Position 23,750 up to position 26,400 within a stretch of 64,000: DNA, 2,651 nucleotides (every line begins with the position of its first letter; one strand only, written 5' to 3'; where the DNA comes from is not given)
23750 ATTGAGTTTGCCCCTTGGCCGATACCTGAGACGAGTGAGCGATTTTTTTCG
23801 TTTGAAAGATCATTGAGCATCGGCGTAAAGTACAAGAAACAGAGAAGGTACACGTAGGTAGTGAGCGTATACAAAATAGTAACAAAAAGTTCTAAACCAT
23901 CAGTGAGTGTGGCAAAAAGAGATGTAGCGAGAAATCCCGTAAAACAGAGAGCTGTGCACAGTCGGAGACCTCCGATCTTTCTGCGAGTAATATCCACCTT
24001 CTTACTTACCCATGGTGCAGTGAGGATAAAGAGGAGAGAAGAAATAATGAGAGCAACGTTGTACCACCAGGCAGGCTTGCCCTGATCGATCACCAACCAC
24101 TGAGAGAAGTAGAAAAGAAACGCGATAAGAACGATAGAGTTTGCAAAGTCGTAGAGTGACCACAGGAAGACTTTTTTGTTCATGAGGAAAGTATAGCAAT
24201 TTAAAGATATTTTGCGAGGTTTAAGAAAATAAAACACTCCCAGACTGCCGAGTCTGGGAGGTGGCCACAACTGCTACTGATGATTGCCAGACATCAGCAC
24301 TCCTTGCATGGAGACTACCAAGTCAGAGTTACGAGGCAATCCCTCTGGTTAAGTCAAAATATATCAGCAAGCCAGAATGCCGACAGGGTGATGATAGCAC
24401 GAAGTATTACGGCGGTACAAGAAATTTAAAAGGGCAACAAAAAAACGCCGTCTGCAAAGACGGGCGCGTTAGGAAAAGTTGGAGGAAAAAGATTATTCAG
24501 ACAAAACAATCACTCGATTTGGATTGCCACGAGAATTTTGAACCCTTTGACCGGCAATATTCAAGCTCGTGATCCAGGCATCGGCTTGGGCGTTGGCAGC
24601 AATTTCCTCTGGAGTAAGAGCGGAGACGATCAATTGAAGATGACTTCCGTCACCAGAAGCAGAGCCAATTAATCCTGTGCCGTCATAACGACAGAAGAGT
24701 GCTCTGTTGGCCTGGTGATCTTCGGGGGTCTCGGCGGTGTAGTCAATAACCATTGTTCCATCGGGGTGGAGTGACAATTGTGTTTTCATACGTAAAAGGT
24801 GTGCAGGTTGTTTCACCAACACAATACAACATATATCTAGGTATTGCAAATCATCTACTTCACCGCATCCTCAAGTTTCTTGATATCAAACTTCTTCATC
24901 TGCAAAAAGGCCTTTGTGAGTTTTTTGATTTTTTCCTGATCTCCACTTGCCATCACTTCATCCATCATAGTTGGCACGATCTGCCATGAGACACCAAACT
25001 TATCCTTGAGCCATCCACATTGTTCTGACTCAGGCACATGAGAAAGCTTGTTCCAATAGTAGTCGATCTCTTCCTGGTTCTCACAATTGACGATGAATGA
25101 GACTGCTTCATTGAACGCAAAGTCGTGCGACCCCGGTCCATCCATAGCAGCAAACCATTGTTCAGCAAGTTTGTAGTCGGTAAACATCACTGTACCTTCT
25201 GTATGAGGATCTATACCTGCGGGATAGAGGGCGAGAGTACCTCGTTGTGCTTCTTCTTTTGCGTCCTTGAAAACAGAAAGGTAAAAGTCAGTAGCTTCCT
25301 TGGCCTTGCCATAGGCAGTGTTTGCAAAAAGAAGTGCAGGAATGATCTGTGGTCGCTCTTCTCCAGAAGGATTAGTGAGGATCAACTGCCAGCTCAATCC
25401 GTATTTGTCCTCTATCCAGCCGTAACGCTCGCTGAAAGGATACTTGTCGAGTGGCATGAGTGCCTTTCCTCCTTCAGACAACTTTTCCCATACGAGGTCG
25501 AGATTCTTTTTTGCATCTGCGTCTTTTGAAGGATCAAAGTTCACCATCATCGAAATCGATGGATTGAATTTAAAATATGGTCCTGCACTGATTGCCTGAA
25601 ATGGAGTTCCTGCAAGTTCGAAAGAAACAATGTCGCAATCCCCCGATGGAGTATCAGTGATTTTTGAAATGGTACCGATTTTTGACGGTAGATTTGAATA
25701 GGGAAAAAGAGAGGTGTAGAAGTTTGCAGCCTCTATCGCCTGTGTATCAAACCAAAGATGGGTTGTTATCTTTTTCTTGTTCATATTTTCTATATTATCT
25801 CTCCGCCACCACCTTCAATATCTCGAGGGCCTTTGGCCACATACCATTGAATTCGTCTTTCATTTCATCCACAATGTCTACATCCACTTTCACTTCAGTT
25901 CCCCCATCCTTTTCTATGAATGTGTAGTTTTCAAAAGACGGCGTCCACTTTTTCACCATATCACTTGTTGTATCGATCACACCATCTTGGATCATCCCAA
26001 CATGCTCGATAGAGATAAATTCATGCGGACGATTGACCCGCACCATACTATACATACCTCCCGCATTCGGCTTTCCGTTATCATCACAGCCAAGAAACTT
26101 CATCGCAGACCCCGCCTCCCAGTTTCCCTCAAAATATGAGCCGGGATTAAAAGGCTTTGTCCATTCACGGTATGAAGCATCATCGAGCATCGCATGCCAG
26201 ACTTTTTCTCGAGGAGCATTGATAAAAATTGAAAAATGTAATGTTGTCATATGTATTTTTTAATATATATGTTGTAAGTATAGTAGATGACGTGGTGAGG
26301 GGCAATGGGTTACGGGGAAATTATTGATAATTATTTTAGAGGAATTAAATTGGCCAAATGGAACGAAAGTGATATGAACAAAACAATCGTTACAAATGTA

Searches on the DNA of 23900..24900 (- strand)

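Call 4: search_rna_families(source=window, start=23900, end=24900, threshold=evalue, max_evalue=10, show_alignments=3)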
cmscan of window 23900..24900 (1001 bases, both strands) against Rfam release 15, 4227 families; matches with E-value up to 10: 2.
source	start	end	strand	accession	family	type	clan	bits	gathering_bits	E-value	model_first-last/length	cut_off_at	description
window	24577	24647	-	RF02086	Yar_2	Gene; lncRNA;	-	16.6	50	0.75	1-74/74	no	Yellow-achaete intergenic RNA conserved region 2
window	23901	24042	-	RF02132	HOXB13-AS1_1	Gene; lncRNA;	-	14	60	2.7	1-136/136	no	HOXB13 antisense RNA 1 conserved region 1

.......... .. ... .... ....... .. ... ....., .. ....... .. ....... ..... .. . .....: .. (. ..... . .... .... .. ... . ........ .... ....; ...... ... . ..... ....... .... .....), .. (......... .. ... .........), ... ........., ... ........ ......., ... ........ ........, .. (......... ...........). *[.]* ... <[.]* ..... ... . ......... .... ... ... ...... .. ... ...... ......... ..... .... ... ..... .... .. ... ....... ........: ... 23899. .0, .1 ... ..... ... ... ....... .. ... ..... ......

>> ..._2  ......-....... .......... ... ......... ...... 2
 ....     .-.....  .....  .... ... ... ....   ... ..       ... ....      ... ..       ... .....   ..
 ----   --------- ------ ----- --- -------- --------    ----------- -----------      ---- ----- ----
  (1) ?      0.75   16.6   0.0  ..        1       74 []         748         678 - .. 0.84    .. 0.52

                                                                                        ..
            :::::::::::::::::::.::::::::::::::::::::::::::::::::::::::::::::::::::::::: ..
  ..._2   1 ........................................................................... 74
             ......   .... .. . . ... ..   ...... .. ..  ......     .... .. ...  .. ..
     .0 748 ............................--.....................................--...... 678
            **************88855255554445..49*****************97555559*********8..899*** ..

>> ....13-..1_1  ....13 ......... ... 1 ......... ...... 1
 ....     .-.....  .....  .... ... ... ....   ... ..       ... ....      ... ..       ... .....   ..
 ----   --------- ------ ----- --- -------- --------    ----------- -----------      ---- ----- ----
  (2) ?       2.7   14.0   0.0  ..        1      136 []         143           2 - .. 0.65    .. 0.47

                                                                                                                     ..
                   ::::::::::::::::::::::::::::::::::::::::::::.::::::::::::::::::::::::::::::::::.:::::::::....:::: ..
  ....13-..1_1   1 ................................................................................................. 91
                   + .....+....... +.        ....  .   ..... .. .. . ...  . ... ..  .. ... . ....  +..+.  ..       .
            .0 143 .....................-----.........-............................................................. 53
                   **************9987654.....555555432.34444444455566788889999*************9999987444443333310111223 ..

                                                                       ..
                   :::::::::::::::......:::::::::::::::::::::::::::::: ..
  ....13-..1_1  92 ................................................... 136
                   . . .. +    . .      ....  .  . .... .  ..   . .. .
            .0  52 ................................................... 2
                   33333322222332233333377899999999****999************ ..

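Call 49: search_dna_similar(query=window:24184-24470:-, collection=phages, mode=distant, max_evalue=0.01, max_rows=5)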
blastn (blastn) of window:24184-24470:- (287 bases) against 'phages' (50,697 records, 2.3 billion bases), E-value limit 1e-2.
No match.

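Call 50: search_dna_similar(query=window:24184-24470:-, collection=plasmids, mode=distant, max_evalue=0.01, max_rows=5)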
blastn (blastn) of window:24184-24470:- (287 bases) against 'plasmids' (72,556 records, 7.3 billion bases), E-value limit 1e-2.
No match.

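Call 57: search_rna_families(source=window, start=24215, end=24450, threshold=evalue, max_evalue=10)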
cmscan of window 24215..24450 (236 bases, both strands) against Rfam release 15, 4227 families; matches with E-value up to 10: 4.
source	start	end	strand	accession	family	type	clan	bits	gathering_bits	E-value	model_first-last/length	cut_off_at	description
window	24425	24448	+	RF01079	RF_site3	Cis-reg; frameshift_element;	-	18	50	0.49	1-39/39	no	Putative RNA-dependent RNA polymerase ribosomal frameshift site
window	24353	24409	-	RF02676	Esr41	Gene; sRNA;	-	11.9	102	7.9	1-74/74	no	Enterohemorrhagic E. coli sRNA 41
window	24219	24276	+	RF02376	antisense_SR1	Gene; sRNA;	-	9.9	45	10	1-210/210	no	SR1 sRNA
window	24301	24374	-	RF01877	MIAT_exon5_3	Gene; lncRNA;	-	6.9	90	1.3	295-382/382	no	Myocardial infarction associated transcript exon 5 conserved region 3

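Call 59: build_rna_model(alignment_id=A1, structure=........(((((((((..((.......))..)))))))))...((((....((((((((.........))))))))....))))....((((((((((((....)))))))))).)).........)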
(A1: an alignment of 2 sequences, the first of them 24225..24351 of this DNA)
Model R1 built from alignment A1 (2 sequences, 127 columns); structure: as given.
model positions 127; base pairs 35; branch points 2; effective number of sequences 0.77; information 0.589 bits per position. Calibrated on 0.2 Mb of random sequence (short: E-values are rough).
structure used (alignment columns):
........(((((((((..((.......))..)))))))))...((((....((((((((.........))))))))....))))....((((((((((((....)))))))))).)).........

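Call 60: search_with_rna_model(model_id=R1, sources=[window, L002, L003, L004, L005, L006, L007, L008, L009, L010, L011, L012, L013, L014, L015, L016, L017, L018, L019, L020, L021, L022, L023, L024, L025, L026, L027, L028, L030, L031, L032, L033], max_evalue=10)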
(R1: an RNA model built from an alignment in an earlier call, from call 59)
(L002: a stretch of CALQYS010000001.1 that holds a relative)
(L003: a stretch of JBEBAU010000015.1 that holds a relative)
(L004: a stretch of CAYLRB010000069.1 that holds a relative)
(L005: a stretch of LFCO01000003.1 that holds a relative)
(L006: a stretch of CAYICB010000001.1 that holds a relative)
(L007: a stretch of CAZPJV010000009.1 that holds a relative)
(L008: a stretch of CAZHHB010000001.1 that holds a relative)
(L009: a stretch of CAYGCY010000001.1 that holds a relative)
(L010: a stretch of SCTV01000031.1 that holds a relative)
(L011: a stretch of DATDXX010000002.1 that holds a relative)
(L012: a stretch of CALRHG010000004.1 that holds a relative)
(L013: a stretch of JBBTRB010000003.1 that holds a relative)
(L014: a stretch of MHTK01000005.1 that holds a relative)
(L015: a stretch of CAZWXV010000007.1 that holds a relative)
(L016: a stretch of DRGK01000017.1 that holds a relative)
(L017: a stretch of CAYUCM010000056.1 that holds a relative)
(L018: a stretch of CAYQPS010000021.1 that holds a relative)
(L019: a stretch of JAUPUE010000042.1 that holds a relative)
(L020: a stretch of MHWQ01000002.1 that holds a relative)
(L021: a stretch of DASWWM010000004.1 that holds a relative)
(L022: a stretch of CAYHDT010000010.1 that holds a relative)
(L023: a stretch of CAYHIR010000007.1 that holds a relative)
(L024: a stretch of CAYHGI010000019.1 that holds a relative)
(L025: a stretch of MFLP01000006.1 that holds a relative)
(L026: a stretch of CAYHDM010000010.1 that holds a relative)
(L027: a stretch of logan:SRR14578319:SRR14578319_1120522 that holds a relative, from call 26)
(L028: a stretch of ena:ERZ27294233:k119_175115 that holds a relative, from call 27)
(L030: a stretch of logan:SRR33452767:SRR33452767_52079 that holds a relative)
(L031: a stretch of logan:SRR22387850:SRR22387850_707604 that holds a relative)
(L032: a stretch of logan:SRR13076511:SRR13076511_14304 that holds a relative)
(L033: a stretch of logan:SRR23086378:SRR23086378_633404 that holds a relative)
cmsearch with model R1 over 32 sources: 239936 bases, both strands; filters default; matches with E-value up to 10: 1.
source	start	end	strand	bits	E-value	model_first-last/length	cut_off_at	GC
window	24225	24351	-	163.8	1.3e-44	1-127/127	no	0.5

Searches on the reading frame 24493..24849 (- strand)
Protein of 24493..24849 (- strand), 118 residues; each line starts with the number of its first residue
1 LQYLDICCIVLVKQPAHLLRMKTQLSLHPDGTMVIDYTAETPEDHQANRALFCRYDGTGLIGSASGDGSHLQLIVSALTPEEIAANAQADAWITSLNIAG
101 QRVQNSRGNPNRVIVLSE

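Call 6: search_protein_families(library=pfam, proteins=[window:24493-24849:-])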
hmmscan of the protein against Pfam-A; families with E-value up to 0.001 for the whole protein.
window:24493-24849:- (118 aa): 0 families

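Call 25: find_homologous_proteins(query=window:24493-24789:-)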
Query window:24493-24789:- (98 aa): 3 proteins with E <= 0.001 among 5 candidates.
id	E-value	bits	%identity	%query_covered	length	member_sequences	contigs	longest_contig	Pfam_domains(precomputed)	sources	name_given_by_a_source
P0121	1.7e-57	209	100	100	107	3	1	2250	-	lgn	-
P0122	2.5e-21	93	61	78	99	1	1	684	-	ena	-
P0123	4.2e-19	86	62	76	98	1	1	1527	-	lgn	-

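Call 26: find_encoding_contigs(protein=P0123, flank=3000)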
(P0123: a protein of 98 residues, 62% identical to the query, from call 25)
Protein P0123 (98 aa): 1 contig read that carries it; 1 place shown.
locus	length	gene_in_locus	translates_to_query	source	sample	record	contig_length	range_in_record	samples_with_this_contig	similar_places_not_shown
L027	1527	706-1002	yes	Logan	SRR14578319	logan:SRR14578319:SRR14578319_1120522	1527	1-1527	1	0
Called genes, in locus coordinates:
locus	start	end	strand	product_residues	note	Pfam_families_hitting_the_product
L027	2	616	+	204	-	?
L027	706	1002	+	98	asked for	-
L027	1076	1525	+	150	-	?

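Call 27: find_encoding_contigs(protein=P0122, flank=3000)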
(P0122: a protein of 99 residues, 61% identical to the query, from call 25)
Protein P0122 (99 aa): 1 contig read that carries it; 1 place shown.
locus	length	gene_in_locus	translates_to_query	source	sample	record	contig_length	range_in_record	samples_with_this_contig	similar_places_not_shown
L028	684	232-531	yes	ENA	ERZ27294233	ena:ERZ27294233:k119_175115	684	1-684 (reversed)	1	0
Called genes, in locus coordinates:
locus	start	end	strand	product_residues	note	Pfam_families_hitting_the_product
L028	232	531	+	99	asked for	-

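Call 28: find_encoding_contigs(protein=P0121, flank=3000)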
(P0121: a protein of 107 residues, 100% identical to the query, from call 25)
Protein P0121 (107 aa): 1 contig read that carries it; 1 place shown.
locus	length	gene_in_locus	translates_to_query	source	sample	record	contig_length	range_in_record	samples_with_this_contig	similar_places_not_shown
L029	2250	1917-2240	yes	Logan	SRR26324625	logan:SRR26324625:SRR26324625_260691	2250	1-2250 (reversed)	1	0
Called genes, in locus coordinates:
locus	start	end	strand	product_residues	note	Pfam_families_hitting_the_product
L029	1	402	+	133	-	?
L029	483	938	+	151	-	PF08327:AHSA1 (weak)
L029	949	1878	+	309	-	PF06983:3-dmu-9_3-mt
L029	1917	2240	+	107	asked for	-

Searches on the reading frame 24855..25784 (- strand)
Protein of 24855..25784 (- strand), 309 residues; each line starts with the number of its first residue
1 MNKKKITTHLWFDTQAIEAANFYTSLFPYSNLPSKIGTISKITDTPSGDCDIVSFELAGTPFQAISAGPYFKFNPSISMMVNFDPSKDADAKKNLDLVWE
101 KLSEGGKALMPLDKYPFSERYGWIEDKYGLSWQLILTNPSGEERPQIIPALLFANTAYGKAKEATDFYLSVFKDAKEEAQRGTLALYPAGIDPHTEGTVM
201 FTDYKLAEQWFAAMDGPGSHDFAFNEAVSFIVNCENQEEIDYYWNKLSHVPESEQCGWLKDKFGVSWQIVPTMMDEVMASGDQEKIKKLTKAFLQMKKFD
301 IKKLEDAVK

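Call 6: search_protein_families(library=pfam, proteins=[window:24855-25784:-])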
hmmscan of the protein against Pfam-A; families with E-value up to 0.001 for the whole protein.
window:24855-25784:- (309 aa): 1 family
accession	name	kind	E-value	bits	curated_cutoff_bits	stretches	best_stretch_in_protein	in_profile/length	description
PF06983.19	3-dmu-9_3-mt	-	1.7e-66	222.4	24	2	146-270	2-116/116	3-demethylubiquinone-9 3-methyltransferase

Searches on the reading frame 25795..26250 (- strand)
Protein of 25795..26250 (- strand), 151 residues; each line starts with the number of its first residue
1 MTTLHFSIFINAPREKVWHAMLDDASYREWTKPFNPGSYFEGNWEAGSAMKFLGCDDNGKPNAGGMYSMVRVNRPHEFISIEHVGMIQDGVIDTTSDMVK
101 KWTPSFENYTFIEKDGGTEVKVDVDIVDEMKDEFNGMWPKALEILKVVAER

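Call 6: search_protein_families(library=pfam, proteins=[window:25795-26250:-])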
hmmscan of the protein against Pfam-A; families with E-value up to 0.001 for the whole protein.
window:25795-26250:- (151 aa): 2 families
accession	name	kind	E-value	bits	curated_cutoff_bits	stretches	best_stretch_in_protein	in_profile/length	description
PF08327.17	AHSA1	-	9.6e-07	29.5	22.1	1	11-149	1-124/125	Activator of Hsp90 ATPase homolog 1-like protein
PF10604.15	Polyketide_cyc2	-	0.00025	21.8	27.4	1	1-46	1-48/142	Polyketide cyclase / dehydrase and lipid transport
